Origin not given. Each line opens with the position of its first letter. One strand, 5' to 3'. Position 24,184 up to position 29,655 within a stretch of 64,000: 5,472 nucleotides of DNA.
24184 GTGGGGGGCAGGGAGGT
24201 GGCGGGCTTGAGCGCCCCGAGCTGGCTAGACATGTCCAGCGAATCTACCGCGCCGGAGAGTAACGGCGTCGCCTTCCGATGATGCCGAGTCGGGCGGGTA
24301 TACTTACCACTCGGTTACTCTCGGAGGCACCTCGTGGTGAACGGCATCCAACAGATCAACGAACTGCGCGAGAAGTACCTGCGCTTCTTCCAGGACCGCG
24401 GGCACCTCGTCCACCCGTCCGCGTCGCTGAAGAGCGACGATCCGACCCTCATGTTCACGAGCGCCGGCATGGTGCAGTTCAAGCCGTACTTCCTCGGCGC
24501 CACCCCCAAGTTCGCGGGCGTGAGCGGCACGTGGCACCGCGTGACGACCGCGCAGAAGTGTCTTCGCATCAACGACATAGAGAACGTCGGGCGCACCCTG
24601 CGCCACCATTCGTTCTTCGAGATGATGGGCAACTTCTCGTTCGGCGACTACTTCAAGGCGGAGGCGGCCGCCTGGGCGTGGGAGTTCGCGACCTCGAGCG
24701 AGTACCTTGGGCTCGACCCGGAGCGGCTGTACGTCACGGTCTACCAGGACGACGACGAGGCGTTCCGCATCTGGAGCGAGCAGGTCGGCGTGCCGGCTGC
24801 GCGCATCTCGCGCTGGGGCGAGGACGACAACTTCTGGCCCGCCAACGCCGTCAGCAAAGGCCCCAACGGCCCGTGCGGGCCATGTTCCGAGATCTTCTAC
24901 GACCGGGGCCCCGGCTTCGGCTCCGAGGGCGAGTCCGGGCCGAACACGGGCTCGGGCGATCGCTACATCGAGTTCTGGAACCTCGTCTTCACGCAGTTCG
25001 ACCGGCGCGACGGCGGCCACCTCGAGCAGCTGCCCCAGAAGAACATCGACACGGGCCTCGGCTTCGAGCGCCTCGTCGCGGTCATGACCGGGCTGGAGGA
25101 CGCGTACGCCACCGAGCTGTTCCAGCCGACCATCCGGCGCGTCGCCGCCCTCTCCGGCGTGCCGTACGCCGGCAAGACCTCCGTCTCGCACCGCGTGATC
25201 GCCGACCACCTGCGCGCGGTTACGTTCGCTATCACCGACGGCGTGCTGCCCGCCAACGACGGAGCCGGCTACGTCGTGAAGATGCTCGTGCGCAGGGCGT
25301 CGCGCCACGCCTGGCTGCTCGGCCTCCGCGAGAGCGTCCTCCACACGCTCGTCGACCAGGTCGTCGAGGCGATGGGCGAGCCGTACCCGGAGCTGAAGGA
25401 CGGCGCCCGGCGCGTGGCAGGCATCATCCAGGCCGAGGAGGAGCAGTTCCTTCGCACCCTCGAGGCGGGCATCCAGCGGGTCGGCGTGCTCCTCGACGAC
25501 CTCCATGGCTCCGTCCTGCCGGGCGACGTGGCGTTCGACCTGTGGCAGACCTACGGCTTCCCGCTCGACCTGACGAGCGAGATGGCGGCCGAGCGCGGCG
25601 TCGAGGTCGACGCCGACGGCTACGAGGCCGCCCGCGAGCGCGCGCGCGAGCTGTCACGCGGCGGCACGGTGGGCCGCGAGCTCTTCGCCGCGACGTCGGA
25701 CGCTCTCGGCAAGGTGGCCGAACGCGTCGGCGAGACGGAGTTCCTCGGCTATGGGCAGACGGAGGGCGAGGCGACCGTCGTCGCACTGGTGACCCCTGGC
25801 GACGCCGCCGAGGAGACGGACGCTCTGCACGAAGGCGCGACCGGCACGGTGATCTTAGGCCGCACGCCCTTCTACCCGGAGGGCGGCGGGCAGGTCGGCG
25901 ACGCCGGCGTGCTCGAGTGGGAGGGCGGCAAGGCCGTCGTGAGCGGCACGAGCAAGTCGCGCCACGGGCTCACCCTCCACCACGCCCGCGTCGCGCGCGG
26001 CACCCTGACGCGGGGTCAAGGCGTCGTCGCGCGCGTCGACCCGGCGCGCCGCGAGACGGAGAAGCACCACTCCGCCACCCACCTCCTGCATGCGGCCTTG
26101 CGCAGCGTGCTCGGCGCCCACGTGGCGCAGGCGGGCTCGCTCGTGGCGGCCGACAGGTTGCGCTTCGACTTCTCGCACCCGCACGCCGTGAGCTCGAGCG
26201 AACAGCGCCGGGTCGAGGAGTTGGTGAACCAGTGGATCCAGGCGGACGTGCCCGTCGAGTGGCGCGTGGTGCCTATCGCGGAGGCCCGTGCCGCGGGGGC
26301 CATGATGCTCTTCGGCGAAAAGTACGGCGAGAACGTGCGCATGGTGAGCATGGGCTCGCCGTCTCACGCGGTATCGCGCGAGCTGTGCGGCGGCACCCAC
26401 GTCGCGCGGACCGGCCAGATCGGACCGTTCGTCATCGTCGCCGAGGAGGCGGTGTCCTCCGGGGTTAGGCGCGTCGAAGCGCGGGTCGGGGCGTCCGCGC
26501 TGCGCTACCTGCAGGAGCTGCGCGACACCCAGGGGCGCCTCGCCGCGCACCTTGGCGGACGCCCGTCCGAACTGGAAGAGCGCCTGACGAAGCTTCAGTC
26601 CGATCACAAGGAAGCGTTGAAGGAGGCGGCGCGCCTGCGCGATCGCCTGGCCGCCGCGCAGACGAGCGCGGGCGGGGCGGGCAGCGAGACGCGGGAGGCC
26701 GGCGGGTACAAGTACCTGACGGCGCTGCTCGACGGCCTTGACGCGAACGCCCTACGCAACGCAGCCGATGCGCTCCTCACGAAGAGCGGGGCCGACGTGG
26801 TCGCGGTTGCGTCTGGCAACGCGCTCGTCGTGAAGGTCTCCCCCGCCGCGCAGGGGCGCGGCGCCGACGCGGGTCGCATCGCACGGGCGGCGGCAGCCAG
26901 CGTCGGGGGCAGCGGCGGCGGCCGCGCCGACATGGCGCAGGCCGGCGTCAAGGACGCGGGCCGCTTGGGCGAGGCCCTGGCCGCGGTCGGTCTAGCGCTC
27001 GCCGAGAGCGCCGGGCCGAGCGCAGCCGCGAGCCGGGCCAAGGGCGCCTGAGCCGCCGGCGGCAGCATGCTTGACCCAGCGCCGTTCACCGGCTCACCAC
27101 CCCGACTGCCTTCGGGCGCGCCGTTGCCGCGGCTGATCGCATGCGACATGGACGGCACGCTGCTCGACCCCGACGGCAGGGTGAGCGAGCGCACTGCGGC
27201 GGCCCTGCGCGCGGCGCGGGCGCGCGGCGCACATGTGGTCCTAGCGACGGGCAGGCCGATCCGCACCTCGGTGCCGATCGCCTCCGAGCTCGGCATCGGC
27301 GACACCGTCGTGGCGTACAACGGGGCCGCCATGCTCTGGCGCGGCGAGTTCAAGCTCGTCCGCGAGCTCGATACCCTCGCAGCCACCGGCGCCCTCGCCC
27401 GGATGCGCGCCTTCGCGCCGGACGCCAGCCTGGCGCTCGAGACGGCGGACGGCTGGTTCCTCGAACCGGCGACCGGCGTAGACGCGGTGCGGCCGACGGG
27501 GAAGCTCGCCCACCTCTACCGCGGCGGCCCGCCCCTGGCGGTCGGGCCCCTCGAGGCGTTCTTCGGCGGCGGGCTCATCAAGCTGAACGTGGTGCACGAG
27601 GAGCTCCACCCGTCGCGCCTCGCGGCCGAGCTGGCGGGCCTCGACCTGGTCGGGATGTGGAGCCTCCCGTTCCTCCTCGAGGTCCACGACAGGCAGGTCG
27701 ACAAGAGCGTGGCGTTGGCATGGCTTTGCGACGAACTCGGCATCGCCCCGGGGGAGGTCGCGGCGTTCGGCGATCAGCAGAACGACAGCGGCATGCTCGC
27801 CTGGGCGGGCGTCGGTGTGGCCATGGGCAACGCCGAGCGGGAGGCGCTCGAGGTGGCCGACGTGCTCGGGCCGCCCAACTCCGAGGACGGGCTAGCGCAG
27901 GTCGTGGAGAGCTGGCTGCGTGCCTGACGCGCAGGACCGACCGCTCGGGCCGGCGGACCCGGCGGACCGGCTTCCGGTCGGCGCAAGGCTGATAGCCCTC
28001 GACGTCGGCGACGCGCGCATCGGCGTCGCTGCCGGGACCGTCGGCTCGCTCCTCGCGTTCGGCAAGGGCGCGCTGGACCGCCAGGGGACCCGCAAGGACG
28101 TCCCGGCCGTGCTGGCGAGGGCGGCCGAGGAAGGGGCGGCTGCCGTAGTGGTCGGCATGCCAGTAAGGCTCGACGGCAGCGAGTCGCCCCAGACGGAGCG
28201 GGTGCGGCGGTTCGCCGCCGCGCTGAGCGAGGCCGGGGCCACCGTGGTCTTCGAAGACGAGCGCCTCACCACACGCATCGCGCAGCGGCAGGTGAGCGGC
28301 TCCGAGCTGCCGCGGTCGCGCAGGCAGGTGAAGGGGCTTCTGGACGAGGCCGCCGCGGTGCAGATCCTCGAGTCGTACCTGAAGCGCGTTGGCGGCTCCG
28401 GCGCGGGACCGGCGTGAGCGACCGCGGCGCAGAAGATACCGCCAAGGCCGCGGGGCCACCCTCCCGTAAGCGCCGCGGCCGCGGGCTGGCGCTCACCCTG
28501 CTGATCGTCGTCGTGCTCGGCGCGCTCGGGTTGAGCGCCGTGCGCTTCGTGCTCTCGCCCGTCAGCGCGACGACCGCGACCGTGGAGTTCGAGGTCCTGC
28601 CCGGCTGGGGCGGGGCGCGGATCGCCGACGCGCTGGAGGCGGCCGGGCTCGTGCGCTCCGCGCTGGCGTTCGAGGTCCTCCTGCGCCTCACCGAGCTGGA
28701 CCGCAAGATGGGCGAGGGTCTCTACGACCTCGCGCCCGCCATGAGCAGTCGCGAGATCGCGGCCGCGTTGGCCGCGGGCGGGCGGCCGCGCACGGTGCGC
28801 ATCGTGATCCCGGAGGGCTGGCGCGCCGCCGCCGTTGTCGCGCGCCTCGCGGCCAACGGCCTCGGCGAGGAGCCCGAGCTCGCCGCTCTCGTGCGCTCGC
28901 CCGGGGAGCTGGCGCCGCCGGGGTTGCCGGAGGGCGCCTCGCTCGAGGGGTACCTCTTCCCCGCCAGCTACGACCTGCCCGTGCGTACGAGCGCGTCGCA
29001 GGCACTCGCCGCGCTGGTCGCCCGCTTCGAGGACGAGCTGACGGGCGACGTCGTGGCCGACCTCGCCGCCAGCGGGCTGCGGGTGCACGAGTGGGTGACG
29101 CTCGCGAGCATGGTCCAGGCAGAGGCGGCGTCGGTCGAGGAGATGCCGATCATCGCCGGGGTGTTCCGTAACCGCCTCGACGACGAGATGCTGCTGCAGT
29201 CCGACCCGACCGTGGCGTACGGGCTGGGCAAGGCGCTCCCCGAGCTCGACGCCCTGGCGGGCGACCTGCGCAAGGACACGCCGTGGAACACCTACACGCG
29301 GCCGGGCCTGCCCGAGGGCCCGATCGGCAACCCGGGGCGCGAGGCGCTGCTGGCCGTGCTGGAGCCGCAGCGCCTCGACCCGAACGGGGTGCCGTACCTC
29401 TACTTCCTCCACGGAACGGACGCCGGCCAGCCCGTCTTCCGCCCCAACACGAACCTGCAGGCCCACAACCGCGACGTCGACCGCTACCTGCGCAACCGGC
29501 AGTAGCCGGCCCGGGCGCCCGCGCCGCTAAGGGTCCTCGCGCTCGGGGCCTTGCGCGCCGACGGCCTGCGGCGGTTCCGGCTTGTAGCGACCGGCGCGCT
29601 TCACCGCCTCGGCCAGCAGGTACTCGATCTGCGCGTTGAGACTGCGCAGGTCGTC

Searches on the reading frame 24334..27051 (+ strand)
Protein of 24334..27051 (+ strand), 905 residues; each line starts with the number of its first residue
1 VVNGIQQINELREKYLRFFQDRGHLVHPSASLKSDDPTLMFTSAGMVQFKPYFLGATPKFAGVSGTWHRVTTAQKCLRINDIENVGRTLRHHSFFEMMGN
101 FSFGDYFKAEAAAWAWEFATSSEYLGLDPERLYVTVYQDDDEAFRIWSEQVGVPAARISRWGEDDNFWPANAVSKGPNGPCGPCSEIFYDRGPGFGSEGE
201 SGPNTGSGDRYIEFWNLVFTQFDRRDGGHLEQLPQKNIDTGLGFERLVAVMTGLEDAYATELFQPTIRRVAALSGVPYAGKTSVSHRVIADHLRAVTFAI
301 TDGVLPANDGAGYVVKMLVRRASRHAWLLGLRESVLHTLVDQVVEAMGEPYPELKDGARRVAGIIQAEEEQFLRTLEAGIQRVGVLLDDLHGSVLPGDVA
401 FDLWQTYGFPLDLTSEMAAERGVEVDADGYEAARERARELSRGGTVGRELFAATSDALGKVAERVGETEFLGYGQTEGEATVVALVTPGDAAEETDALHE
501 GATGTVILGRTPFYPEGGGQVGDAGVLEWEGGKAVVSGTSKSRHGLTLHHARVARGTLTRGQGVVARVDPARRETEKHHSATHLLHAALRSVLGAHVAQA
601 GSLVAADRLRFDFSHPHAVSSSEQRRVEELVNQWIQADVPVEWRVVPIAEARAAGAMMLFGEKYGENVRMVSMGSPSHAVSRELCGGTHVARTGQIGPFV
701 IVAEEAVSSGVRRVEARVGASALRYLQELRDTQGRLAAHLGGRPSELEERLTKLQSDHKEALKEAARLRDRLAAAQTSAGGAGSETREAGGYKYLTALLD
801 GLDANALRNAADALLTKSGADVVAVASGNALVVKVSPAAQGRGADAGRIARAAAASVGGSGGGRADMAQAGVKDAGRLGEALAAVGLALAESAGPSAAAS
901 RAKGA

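Call 27: search_protein_families(library=pfam, proteins=[window:24334-27051:+], max_evalue=0.0001)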
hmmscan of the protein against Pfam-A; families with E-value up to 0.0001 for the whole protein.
window:24334-27051:+ (905 aa): 3 families
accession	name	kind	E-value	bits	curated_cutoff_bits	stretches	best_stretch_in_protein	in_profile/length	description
PF01411.24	tRNA-synt_2c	-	1e-184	615.6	30.3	1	10-571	1-551/552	tRNA synthetases class II (A)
PF02272.25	DHHA1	-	1.1e-15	58.4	25.9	1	792-887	2-98/102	DHHA1 domain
PF07973.19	tRNA_SAD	-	2.6e-14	53.3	24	1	668-715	1-44/44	Threonyl and Alanyl tRNA synthetase second additional domain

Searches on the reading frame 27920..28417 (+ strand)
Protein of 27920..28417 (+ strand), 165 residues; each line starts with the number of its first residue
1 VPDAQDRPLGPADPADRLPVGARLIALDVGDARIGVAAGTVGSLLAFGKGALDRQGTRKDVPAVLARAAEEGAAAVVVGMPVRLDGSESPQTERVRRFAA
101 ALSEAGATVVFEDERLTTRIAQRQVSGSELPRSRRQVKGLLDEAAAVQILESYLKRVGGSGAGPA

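Call 28: search_protein_families(library=pfam, proteins=[window:27920-28417:+], max_evalue=0.0001)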
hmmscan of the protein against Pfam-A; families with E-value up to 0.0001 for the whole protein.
window:27920-28417:+ (165 aa): 1 family
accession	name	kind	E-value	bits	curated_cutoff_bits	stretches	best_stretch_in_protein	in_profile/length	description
PF03652.20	RuvX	-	3.7e-31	108.7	29.2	1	23-155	2-133/134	Holliday junction resolvase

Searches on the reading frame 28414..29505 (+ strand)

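Call 28: search_protein_families(library=pfam, proteins=[window:28414-29505:+], max_evalue=0.0001)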
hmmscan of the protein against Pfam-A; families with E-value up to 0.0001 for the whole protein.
window:28414-29505:+ (363 aa): 1 family
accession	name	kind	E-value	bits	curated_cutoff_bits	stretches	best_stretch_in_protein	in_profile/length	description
PF02618.21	YceG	-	5.7e-70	236.4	32.4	1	59-356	1-274/275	YceG-like family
